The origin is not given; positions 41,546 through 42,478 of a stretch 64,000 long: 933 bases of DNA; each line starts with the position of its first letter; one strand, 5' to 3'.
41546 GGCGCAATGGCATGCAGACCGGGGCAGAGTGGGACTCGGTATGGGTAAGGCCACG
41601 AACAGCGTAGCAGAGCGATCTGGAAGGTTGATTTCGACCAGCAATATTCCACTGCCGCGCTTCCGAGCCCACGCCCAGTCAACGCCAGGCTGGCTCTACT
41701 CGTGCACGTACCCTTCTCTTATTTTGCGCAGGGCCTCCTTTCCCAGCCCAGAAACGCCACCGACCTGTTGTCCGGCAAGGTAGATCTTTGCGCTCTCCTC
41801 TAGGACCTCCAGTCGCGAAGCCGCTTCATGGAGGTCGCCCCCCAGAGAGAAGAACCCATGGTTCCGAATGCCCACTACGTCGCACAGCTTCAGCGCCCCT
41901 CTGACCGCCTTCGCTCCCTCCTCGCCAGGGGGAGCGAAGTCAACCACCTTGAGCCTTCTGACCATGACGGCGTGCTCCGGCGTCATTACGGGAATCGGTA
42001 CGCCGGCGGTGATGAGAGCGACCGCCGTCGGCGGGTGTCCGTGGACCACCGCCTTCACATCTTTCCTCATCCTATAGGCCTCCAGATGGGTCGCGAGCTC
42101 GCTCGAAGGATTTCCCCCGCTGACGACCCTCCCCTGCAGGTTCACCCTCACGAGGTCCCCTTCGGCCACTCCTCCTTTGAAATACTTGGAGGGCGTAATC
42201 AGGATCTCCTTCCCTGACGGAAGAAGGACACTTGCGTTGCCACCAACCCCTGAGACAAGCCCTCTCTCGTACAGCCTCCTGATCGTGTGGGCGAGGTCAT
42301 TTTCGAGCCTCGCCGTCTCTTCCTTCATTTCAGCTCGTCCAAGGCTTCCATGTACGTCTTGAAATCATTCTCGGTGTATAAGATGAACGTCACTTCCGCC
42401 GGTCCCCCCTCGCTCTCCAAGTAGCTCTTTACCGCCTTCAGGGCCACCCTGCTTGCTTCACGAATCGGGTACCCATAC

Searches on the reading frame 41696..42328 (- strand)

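Call 50: search_protein_families(library=pfam, proteins=[window:41696-42328:-], max_evalue=0.00001)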
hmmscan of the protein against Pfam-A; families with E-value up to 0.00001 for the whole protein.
window:41696-42328:- (210 aa): 1 family
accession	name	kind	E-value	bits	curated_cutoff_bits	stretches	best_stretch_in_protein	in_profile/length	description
PF00596.27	Aldolase_II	-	4.9e-44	150.9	22.2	1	11-184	2-183/183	Class II Aldolase and Adducin N-terminal domain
